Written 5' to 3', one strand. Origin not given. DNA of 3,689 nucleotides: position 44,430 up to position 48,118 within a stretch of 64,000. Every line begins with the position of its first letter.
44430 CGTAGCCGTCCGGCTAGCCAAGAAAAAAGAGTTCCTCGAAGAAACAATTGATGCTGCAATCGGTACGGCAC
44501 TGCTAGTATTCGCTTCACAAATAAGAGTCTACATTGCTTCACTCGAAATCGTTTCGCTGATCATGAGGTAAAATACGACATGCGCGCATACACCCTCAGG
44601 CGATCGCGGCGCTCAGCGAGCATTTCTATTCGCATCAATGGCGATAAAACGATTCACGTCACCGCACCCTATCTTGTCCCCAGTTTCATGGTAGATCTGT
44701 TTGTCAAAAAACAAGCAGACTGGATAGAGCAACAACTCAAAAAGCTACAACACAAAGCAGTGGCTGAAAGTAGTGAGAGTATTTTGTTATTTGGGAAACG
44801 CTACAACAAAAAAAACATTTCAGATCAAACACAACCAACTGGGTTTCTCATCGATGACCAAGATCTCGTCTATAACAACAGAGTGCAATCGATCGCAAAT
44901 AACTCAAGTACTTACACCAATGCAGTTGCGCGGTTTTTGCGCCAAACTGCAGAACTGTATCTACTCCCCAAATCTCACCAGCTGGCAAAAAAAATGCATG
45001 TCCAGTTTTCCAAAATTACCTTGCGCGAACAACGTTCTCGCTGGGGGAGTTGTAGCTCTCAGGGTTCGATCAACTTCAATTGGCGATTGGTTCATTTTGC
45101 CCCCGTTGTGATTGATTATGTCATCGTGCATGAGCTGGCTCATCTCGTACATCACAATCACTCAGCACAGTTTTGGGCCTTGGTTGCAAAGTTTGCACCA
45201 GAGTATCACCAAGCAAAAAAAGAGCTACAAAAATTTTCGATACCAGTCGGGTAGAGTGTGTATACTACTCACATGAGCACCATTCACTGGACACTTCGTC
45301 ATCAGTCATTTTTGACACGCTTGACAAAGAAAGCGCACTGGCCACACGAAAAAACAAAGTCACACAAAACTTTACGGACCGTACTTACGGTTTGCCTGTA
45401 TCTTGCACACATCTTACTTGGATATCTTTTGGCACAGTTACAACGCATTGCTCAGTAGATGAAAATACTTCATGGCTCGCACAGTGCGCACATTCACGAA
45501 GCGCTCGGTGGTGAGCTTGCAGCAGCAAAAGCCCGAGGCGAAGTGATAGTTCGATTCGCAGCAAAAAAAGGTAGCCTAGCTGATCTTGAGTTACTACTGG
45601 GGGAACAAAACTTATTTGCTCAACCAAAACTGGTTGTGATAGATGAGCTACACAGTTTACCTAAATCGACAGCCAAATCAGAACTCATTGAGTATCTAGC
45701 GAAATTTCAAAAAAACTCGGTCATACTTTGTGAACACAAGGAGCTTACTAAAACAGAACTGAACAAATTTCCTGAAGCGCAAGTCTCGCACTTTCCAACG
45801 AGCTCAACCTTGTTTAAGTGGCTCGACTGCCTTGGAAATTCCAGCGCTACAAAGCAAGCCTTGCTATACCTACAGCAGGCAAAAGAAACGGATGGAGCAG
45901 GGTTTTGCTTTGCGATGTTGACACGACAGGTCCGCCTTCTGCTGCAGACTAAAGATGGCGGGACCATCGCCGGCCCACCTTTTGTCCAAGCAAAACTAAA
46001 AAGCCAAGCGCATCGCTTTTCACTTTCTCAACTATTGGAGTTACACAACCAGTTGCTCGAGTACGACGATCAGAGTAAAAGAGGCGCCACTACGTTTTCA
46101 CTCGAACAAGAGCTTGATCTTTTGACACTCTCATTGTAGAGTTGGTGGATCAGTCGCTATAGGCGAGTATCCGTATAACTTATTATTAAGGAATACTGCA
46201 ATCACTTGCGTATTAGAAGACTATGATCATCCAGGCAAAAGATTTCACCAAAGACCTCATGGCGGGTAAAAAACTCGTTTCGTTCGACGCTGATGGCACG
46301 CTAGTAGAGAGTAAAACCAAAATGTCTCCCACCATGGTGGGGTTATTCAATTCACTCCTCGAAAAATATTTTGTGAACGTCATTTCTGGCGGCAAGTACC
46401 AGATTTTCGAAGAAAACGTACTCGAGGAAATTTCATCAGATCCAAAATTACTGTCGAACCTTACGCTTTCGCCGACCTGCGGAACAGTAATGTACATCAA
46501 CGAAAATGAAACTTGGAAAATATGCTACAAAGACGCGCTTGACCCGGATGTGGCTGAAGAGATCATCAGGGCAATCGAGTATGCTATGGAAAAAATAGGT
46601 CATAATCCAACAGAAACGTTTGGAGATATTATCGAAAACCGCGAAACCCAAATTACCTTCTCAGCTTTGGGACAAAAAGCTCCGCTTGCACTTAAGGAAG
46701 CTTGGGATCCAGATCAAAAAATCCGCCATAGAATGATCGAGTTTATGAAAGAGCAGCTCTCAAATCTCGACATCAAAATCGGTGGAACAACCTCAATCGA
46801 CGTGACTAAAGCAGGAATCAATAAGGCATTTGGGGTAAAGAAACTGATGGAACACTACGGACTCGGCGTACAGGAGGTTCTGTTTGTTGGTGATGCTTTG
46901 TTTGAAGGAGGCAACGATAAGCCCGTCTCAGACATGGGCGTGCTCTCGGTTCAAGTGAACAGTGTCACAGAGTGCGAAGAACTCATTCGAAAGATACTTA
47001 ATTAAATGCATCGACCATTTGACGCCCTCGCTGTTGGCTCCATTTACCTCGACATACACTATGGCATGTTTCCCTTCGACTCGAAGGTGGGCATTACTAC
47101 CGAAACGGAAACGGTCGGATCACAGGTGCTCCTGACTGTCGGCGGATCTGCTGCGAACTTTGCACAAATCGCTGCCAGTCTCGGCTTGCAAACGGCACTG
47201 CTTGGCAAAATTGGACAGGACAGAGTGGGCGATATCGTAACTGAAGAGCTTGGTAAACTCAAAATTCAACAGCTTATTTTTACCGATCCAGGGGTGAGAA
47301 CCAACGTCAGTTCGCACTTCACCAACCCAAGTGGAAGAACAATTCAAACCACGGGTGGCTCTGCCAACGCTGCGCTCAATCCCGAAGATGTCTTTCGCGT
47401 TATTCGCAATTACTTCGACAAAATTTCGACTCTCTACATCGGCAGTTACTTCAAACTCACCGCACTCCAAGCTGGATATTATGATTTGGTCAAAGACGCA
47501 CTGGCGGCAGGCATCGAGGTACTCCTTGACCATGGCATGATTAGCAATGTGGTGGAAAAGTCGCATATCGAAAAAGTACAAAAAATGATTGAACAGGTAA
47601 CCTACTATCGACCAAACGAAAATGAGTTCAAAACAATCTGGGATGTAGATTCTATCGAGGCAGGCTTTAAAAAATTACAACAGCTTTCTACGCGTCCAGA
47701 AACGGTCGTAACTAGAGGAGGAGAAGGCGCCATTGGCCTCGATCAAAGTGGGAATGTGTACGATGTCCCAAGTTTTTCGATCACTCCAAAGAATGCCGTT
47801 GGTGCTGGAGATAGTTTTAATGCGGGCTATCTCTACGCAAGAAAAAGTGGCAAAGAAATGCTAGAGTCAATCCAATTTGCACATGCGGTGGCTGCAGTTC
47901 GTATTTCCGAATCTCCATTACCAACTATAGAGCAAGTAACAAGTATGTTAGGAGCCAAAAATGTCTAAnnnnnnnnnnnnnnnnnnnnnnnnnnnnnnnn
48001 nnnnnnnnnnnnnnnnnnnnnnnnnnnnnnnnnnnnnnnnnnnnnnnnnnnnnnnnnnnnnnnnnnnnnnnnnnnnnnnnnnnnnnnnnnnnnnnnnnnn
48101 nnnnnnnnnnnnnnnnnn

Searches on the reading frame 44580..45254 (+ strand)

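Call 63: search_protein_families(library=pfam, proteins=[window:44580-45254:+], max_evalue=0.00001)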
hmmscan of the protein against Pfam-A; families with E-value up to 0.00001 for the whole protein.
window:44580-45254:+ (224 aa): 1 family
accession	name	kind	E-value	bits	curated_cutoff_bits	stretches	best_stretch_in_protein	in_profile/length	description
PF01863.23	YgjP-like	-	1.6e-55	188.7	26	1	14-218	2-206/207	YgjP-like, metallopeptidase domain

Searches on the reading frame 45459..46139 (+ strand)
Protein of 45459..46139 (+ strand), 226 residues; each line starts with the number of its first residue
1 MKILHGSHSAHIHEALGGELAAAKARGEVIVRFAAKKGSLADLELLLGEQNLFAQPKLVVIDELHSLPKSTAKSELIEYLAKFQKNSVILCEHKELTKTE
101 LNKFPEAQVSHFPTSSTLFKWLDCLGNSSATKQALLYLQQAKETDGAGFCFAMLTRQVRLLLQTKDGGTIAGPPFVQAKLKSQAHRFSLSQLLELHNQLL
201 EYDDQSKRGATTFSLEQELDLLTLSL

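Call 63: search_protein_families(library=pfam, proteins=[window:45459-46139:+], max_evalue=0.00001)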
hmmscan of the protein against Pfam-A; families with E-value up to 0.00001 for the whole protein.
window:45459-46139:+ (226 aa): 1 family
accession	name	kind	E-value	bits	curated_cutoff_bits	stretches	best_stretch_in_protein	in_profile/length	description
PF21694.2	DNA_pol3_delta_C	-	1.2e-07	32.2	27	1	118-222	4-119/121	DNA polymerase III delta subunit, C-terminal domain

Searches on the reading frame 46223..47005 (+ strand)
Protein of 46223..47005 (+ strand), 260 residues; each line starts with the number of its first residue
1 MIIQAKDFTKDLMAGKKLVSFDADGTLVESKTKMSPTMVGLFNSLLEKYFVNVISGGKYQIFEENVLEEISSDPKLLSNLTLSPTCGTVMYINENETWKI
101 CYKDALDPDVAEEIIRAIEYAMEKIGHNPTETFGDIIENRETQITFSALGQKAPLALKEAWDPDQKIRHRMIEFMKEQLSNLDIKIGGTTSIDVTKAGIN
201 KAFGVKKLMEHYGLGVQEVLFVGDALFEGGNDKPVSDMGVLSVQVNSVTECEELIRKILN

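Call 63: search_protein_families(library=pfam, proteins=[window:46223-47005:+], max_evalue=0.00001)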
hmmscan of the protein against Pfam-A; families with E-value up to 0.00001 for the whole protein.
window:46223-47005:+ (260 aa): 2 families
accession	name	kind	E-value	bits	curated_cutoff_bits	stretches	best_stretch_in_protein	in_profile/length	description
PF08282.18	Hydrolase_3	-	5.3e-13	49.7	20.9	1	20-225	2-212/255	haloacid dehalogenase-like hydrolase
PF03332.19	PMM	-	2.9e-12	47.3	22.4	1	48-259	11-219/221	Eukaryotic phosphomannomutase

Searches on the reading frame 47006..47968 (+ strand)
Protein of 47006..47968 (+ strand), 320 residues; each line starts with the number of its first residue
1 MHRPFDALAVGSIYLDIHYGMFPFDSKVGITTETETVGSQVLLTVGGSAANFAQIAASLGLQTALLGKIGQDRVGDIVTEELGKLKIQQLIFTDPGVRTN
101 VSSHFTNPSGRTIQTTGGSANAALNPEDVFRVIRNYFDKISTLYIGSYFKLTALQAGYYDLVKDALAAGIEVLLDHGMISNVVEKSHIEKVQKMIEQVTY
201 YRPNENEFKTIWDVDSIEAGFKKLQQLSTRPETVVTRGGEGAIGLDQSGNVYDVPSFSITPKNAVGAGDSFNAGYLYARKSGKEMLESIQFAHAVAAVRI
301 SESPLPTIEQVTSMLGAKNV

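Call 63: search_protein_families(library=pfam, proteins=[window:47006-47968:+], max_evalue=0.00001)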
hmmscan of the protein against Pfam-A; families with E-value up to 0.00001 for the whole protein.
window:47006-47968:+ (320 aa): 1 family
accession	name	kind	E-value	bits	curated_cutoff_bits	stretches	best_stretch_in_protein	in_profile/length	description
PF00294.29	PfkB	-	8.9e-42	143.9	25.8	1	32-302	23-292/302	pfkB family carbohydrate kinase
